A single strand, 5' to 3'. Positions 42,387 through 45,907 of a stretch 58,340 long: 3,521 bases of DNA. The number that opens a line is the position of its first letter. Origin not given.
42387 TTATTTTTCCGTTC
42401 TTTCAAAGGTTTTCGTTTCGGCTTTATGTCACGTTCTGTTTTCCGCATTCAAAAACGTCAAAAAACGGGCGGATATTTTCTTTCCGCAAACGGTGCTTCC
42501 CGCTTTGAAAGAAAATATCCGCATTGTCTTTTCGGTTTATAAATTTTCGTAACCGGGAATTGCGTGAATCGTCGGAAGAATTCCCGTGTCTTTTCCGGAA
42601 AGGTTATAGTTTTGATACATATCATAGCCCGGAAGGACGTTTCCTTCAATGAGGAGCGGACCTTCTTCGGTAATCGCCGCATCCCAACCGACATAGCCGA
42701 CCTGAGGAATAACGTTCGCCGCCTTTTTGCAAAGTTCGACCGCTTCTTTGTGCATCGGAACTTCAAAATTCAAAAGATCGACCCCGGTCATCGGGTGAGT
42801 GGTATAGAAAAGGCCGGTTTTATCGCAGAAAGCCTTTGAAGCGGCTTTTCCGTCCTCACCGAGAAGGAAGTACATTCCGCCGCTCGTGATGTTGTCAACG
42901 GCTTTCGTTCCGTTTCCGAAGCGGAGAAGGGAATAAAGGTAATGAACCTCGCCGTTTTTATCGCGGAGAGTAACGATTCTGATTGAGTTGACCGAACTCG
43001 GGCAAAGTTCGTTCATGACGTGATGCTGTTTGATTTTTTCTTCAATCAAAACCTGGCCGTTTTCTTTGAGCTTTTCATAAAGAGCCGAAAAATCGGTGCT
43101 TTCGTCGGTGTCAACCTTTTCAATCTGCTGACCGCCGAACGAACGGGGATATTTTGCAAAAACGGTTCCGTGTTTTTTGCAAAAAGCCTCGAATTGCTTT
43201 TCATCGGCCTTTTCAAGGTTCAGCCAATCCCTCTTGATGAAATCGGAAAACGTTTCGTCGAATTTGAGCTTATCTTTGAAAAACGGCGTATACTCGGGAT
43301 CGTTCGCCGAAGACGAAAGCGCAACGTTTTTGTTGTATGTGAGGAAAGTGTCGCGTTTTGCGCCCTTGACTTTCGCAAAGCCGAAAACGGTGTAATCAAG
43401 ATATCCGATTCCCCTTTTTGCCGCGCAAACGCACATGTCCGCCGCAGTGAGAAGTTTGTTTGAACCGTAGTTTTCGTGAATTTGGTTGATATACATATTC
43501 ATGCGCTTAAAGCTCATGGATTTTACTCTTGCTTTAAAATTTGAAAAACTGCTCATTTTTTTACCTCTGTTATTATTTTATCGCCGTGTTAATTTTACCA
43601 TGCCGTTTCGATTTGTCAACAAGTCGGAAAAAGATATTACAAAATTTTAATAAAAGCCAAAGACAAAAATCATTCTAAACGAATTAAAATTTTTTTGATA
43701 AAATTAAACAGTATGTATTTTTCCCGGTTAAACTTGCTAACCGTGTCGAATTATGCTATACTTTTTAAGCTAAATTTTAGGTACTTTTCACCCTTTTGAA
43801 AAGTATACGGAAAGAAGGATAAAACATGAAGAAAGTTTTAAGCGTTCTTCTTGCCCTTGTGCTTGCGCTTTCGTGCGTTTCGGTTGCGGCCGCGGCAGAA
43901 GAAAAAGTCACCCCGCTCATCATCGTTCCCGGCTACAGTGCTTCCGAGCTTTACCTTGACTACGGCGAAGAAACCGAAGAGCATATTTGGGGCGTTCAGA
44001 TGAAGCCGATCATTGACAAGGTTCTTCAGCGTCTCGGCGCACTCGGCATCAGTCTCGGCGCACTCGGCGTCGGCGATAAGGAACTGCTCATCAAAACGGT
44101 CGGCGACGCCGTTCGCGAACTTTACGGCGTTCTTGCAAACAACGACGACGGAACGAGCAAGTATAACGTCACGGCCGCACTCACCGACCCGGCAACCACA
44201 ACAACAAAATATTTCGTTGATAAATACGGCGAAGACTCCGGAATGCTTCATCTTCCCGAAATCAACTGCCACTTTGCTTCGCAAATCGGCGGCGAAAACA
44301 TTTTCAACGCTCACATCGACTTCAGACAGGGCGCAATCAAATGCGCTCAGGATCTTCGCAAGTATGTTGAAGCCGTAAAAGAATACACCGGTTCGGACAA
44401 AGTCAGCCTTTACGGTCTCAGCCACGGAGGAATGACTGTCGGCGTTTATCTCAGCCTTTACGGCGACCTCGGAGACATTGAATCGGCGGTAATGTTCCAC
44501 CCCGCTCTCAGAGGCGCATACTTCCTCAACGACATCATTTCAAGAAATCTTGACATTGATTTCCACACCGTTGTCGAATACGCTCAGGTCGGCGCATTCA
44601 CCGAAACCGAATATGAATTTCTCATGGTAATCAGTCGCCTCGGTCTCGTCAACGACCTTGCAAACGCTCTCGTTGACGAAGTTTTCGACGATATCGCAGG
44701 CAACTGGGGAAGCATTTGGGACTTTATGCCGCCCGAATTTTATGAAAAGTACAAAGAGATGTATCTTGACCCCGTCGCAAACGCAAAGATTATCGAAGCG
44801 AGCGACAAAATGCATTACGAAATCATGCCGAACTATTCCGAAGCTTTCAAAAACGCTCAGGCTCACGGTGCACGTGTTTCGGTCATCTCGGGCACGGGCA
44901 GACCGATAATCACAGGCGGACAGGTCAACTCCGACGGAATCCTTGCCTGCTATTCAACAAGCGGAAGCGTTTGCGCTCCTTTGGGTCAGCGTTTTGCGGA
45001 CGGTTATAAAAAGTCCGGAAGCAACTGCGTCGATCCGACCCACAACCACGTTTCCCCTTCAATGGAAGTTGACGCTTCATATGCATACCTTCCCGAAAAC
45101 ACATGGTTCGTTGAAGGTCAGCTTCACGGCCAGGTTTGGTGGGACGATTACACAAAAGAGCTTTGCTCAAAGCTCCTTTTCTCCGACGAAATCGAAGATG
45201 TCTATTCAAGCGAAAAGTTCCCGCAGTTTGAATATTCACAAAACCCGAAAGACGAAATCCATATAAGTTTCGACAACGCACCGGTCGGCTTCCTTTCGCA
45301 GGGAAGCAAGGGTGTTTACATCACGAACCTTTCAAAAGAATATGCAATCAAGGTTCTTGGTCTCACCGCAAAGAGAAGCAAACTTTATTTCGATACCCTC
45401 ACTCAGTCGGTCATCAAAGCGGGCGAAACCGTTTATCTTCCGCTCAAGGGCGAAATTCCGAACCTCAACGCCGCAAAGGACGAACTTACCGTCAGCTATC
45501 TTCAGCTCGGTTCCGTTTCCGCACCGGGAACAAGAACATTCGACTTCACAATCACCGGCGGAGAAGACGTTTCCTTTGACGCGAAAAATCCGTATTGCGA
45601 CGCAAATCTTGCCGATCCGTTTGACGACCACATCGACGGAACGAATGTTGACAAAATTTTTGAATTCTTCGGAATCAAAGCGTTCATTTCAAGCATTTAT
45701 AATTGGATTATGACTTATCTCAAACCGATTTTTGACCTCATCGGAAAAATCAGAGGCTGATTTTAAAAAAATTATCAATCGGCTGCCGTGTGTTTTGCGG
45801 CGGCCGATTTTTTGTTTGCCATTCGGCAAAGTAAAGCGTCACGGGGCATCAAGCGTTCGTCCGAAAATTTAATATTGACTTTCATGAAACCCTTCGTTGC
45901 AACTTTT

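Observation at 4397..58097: Five unrelated Sec-signal proteins share an aromatic amphipathic C-terminal tail (KGF / FWK type)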

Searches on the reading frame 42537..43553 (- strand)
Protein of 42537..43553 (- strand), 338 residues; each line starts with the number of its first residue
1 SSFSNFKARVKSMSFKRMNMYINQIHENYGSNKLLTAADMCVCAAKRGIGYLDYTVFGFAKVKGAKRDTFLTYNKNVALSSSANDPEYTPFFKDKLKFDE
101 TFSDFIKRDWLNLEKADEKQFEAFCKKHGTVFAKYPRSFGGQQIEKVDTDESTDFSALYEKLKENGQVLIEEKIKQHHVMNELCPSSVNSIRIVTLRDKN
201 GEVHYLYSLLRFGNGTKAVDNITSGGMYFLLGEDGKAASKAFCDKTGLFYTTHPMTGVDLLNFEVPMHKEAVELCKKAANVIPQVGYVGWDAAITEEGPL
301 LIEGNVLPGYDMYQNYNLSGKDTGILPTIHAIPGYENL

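Call 37: search_protein_families(library=pfam, proteins=[window:42537-43553:-], max_evalue=0.001)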
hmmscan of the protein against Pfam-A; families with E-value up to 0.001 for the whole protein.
window:42537-43553:- (338 aa): 2 families
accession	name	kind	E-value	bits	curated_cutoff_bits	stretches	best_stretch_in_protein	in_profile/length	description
PF14397.11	ATPgrasp_ST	-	1.3e-53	182.4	31.4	1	75-320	2-268/278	Sugar-transfer associated ATP-grasp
PF14398.11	ATPgrasp_YheCD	-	1.6e-07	31.3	26.8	1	117-316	37-235/255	YheC/D like ATP-grasp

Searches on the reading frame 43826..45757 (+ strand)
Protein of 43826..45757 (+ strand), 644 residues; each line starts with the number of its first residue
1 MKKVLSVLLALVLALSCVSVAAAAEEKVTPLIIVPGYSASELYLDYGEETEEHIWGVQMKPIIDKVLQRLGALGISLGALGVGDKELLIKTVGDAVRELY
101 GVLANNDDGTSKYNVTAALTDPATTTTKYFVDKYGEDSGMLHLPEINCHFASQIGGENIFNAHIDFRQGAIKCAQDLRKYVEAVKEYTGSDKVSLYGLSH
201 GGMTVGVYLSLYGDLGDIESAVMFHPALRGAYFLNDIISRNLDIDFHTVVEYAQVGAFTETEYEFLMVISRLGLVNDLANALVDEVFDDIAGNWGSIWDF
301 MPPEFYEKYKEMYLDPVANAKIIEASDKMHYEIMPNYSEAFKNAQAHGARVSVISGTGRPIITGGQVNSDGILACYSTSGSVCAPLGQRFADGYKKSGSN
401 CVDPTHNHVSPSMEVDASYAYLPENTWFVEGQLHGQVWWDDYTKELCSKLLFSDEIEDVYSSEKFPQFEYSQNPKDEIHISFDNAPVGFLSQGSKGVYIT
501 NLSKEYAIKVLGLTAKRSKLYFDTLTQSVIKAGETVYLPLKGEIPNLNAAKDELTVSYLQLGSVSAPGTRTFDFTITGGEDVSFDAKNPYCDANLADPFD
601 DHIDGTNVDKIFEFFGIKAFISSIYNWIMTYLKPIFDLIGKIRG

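Call 8: search_protein_families(library=pfam, proteins=[window:43826-45757:+], max_evalue=0.1)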
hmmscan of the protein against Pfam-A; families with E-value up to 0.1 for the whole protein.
window:43826-45757:+ (644 aa): 5 families
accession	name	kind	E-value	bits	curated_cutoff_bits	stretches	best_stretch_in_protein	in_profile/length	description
PF00561.26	Abhydrolase_1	-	0.0045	17.1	25.8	1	175-213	53-91/245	alpha/beta hydrolase fold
PF12146.15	Hydrolase_4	-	0.0075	16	27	1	173-231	58-114/239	Serine aminopeptidase, S33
PF01674.24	Lipase_2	-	0.019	14.9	20.3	1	175-203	59-87/219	Lipase (class 2)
PF23849.1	Phage_TTP_2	-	0.029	14.8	27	1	522-572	11-61/177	Phage tail tube protein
PF00326.27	Peptidase_S9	-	0.07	13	22.6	0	172-210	43-83/213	Prolyl oligopeptidase family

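Call 9: search_protein_families(library=ncbifam, proteins=[window:43826-45757:+], max_evalue=0.1)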
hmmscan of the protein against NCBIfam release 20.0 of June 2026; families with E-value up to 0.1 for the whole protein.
window:43826-45757:+ (644 aa): 2 families
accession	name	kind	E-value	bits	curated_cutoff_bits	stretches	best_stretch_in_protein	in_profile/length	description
NF050060.1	e_nPHAscl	equivalog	0.066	12.3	450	0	175-230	120-175/345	extracellular native short-chain-length polyhydroxyalkanoate depolymerase PhaZ7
NF053514.2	JUQZ_fam_ocin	equivalog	0.067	13.5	40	0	1-27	1-27/107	BLB8/JUQZ-1 family protein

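Call 65: find_related_loci(query=window:43826-45757:+, collection=metagenome_contigs, flank=3000)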
Query window:43826-45757:+ (644 aa) in metagenome_contigs; peptide patterns used: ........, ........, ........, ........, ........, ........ (x = any residue, [..] = any of these).
66 stretches matched a pattern; 2 encode a relative of the query (tblastn E <= 1e-3); 2 distinct loci.
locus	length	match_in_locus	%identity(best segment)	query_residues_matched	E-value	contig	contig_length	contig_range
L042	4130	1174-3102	84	4-644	0e+0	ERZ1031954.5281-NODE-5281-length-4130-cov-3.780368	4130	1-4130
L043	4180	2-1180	79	252-644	0e+0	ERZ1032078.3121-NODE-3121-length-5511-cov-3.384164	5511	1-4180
